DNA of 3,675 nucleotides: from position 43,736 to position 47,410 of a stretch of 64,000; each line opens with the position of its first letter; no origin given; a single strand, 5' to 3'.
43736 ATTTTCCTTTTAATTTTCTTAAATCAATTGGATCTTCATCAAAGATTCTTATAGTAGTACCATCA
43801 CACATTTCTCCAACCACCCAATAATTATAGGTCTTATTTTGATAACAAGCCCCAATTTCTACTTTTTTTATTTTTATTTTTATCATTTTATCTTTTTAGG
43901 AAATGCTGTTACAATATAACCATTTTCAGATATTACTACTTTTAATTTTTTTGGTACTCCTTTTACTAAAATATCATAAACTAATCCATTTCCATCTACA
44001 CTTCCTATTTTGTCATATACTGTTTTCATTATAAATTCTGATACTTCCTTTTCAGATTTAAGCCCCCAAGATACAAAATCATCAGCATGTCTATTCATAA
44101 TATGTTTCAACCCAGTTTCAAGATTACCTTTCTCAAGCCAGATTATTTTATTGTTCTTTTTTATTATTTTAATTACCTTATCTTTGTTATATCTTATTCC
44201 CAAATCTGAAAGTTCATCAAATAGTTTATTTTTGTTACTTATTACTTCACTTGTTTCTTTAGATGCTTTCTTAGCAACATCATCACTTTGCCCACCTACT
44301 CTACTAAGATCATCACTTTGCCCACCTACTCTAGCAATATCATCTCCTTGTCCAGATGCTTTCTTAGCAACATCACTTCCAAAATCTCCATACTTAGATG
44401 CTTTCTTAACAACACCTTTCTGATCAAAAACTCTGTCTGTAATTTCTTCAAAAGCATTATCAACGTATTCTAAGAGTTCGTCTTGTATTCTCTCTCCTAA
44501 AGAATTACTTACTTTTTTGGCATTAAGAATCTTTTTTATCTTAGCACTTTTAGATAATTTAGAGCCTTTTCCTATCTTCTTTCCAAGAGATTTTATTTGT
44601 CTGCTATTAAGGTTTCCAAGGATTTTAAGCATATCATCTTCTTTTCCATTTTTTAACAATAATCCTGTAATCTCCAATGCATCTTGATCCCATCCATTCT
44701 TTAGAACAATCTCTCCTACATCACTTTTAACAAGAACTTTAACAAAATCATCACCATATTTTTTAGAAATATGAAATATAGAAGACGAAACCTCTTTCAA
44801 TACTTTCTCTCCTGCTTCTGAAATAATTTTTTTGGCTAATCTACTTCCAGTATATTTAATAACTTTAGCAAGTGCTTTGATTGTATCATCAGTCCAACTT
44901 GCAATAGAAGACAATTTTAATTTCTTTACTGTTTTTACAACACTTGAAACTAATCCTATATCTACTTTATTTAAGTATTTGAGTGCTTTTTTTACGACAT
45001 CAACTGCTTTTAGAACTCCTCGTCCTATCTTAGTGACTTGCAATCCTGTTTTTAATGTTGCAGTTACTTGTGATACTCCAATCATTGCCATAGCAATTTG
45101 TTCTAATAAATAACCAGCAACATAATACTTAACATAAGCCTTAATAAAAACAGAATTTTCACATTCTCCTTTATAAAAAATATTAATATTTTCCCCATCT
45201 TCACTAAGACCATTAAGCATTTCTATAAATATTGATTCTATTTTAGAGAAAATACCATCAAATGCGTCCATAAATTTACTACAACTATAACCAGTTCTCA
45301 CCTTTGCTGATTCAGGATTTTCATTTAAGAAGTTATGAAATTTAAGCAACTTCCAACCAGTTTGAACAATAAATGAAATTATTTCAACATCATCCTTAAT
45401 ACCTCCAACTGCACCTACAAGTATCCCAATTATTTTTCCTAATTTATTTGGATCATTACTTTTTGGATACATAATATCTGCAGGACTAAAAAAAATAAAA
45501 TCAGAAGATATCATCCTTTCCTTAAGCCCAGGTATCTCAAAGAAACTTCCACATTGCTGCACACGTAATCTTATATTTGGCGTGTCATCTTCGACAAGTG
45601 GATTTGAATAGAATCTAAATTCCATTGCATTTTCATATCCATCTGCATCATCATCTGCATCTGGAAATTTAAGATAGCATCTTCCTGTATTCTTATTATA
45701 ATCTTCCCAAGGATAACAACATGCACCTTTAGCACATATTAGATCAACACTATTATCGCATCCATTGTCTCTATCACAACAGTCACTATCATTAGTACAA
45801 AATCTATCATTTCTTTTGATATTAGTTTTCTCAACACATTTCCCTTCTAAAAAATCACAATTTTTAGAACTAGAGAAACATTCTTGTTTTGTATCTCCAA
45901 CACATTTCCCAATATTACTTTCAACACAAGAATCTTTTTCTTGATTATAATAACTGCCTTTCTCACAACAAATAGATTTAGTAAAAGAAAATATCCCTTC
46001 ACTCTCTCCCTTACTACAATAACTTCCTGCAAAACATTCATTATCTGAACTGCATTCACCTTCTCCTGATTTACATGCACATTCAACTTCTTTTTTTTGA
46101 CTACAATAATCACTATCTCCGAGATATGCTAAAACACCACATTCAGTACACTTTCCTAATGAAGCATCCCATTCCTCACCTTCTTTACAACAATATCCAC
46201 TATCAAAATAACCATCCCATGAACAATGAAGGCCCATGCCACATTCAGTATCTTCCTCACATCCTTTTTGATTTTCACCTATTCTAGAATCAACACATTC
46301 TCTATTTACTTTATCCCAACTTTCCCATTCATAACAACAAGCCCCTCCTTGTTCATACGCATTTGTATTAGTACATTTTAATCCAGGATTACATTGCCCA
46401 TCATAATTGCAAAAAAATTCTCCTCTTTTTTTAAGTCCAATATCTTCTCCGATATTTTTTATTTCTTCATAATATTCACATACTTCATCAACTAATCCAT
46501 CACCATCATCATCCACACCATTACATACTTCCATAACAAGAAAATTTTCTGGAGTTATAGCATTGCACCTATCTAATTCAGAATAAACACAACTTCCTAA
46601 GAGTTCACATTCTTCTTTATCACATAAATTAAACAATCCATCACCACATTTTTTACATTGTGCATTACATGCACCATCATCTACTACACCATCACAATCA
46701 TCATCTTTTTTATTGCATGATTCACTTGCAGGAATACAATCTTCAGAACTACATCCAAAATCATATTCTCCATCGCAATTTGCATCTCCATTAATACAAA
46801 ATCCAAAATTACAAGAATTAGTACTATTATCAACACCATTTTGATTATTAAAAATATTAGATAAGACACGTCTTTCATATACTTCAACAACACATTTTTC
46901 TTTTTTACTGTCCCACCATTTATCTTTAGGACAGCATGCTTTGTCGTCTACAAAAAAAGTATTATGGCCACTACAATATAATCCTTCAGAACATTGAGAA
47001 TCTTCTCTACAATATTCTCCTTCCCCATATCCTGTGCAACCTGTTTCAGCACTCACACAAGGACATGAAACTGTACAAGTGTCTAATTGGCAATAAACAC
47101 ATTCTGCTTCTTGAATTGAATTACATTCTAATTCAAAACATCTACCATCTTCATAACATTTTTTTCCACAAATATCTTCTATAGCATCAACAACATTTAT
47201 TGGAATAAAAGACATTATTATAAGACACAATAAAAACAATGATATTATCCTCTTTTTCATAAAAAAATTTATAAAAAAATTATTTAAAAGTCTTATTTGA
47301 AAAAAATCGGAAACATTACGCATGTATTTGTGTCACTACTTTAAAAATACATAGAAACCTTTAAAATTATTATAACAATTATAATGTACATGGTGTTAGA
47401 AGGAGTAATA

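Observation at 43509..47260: Candidate archaeal (DPANN) polymorphic toxin with BECR-like tRNase tip and coupled immunity gene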

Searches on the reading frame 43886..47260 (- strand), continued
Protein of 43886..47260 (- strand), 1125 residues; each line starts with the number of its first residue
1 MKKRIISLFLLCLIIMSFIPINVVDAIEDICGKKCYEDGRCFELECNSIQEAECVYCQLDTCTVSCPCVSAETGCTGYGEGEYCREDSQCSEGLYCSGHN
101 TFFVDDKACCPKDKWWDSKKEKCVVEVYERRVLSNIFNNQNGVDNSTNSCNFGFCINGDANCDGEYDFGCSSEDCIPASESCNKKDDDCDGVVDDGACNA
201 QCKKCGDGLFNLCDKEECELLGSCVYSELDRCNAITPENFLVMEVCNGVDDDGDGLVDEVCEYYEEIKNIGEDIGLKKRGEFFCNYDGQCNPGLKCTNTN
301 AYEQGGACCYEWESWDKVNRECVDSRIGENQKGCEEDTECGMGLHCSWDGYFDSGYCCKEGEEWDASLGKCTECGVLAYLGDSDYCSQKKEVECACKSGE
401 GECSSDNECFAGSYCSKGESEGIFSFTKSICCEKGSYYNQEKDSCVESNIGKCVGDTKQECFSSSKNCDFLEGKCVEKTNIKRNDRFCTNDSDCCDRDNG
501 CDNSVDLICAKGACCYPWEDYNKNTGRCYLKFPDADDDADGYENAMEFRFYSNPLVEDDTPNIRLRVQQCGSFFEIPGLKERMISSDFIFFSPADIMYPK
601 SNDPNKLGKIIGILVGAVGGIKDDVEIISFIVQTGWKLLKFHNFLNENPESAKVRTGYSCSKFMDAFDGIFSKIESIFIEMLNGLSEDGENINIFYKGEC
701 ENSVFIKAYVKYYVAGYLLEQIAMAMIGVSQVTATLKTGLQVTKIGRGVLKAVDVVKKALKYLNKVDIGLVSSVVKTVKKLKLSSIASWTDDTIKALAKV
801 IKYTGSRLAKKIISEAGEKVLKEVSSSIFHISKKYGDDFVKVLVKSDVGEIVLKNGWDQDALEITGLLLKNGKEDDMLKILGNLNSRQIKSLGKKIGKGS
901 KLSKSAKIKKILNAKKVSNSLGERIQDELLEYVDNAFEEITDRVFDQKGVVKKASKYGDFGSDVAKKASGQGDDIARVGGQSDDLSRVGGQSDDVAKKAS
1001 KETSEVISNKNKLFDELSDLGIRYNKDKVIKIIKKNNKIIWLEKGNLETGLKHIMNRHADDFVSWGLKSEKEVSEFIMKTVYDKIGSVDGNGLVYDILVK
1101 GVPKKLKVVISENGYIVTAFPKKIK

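Call 53: find_related_loci(query=A2, collection=genome_contigs, flank=8000)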
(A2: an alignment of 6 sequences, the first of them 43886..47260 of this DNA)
Query A2 (1125 aa) in genome_contigs; peptide patterns used: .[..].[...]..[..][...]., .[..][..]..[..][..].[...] (x = any residue, [..] = any of these).
600 stretches matched a pattern (row limit reached: there are more); 79 encode a relative of the query (tblastn E <= 1e-3); 78 distinct loci.
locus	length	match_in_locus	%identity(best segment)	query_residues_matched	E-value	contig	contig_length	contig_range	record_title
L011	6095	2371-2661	42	154-259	9e-9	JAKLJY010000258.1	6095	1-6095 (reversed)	MAG: Myxococcota bacterium isolate MAG.78 MAG.78-NODE_258_length_6095_cov_6.777002, whole genome shotgun sequence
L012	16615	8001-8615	35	145-344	2e-8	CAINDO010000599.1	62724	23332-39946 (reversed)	MAG: uncultured Myxococcales bacterium isolate Loclat_bin-06019 genome assembly, contig: bin-06019:599/667, whole genome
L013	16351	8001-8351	39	177-293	9e-7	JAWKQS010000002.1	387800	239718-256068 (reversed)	MAG: bacterium isolate ABC2.71 ABC2.71.fa-2, whole genome shotgun sequence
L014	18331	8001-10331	36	141-284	1e-7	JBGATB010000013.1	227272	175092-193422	MAG: Myxococcaceae bacterium isolate MAG_AAO_H10.6 AAOH10-6_opera_contig_278, whole genome shotgun sequence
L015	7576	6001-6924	32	117-265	3e-7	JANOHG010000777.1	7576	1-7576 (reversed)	MAG: Archangiaceae bacterium isolate SOY_64_concoct_227 SOY_64_k141_3222747, whole genome shotgun sequence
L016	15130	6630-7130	43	176-261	4e-7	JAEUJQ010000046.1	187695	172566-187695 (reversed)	MAG: Myxococcaceae bacterium isolate new MAG-73 k141_1286365, whole genome shotgun sequence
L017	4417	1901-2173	32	149-259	3e-7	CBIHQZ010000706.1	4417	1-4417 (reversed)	MAG TPA_asm: uncultured Myxococcales bacterium isolate SRR18156210_metabat2_47 genome assembly, contig: ERZ27336870.1251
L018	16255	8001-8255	41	179-259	6e-7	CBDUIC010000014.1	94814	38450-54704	MAG TPA_asm: uncultured bacterium isolate SRR22808118_concoct_56 genome assembly, contig: ERZ25043431.85, whole genome s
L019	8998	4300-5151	30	89-295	1e-6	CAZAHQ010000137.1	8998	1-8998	MAG TPA_asm: uncultured Acidobacteriota bacterium isolate SRP173033_co1_59 genome assembly, contig: NODE_18872_length_89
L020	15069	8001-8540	41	178-303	2e-6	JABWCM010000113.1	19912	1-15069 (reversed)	MAG: Myxococcales bacterium isolate MAG_56 scaffold_2825, whole genome shotgun sequence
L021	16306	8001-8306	30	152-261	2e-6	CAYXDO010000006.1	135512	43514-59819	MAG TPA_asm: uncultured Myxococcales bacterium isolate binchicken_co232_77 genome assembly, contig: NODE_168_length_1355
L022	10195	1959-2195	36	170-260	3e-6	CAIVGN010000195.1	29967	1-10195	MAG: uncultured Archangium sp. isolate Ja1_bin-1494 genome assembly, contig: bin-1494:195/251, whole genome shotgun sequ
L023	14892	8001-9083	24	69-480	3e-6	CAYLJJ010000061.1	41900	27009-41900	MAG TPA_asm: uncultured Nannocystaceae bacterium isolate binchicken_co141_483 genome assembly, contig: NODE_4015_length_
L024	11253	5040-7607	34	162-260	2e-6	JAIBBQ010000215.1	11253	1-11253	MAG: Myxococcaceae bacterium isolate SSF41 NODE_121654_length_11253_cov_20.136887, whole genome shotgun sequence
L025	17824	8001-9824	32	132-306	6e-6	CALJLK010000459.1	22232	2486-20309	MAG TPA_asm: uncultured Sandaracinus sp. isolate SRR1506987_bin.180_CONCOCT_v1.1_MAG genome assembly, contig: ERZ761602.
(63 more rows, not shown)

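Call 98: find_encoding_contigs(protein=P0155, flank=10000, max_places=1)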
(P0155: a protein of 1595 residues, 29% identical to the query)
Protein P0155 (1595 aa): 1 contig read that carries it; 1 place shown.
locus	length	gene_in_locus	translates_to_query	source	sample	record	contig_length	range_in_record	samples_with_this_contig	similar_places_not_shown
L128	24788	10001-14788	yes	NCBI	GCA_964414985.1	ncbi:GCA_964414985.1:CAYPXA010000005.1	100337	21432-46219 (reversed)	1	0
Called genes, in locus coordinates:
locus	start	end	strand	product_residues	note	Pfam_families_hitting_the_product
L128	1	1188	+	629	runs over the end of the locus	PF17214:KH_TffA, PF07650:KH_2 (weak), PF00753:Lactamase_B, PF16661:Lactamase_B_6, PF23023:Anti-Pycsar_Apyc1, PF12706:Lactamase_B_2, PF10996:Beta-Casp, PF07521:RMMBL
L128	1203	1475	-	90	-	-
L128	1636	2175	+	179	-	-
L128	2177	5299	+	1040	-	-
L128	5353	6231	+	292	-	PF00557:Peptidase_M24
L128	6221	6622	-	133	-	-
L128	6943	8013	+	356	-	PF00091:Tubulin, PF12327:FtsZ_C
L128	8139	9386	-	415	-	PF13393:tRNA-synt_His, PF00587:tRNA-synt_2b, PF03129:HGTP_anticodon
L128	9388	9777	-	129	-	-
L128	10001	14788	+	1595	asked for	PF11617:Cu-binding_MopE (faint)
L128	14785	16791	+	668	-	-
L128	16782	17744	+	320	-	-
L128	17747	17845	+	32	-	-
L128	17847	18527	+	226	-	-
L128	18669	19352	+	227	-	-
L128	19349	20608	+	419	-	-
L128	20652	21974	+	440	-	-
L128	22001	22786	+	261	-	-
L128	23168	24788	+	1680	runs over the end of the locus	-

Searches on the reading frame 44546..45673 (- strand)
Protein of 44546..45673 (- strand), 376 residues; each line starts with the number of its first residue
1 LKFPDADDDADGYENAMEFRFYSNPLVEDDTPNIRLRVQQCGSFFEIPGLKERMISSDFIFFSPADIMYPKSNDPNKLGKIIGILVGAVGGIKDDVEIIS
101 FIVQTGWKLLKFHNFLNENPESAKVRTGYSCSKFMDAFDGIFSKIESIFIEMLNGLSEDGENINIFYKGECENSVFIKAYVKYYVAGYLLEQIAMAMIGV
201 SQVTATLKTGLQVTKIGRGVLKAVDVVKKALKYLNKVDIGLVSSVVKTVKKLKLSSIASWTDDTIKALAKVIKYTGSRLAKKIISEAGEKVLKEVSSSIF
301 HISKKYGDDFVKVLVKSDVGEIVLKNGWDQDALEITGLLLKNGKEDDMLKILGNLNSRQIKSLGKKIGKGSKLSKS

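Call 58: find_related_loci(query=A4, collection=genome_contigs, flank=9000)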
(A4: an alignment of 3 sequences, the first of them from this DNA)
Query A4 (376 aa) in genome_contigs; peptide patterns used: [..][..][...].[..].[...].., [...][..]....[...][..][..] (x = any residue, [..] = any of these).
600 stretches matched a pattern, but none encodes a relative of the query by tblastn (E <= 1e-3).

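Call 82: predict_structure(alignment_id=A3)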
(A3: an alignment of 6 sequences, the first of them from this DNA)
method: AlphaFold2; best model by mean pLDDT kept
length: 376 residues; sequences in the alignment: 6
mean_pLDDT: 39.0   pTM: 0.29
mean pLDDT of the five models: 39.0, 38.9, 37.2, 36.5, 35.5
residues with pLDDT >= 90: 0; 70-90: 37; 50-70: 33; < 50: 306
segments of 3 or more residues with pLDDT < 50: 1-296, 298-300, 374-376
pLDDT, mean of each block of 10 residues (from residue 1): 40 35 33 31 24 22 26 36 38 34 30 29 24 29 33 29 27 37 39 36 34 30 34 29 27 28 37 34 38 46 54 60 66 73 77 77 69 39
secondary structure, 60 per line:
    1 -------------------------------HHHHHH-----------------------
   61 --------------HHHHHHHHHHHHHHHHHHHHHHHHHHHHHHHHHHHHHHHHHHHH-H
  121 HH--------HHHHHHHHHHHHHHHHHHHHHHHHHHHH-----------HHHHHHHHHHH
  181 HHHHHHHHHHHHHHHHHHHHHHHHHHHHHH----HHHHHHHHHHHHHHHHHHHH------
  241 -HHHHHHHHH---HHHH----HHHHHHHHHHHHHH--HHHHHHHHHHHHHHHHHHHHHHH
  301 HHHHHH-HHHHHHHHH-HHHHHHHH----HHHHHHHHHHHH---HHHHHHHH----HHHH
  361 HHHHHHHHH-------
elements in order: H32-37 H75-118 H131-158 H170-210 H215-234 H242-250 H254-257 H262-275 H278-306 H308-316 H318-325 H330-341 H345-352 H357-369

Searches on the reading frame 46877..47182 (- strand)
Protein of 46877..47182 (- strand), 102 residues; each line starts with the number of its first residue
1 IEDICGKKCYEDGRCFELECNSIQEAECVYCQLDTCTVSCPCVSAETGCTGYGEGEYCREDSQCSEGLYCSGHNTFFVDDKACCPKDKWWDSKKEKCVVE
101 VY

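Call 85: find_related_loci(query=A7, collection=metagenome_contigs, flank=10000)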
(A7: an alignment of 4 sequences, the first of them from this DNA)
Query A7 (102 aa) in metagenome_contigs; peptide patterns used: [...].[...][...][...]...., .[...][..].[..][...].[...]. (x = any residue, [..] = any of these).
120 stretches matched a pattern, but none encodes a relative of the query by tblastn (E <= 1e-3).
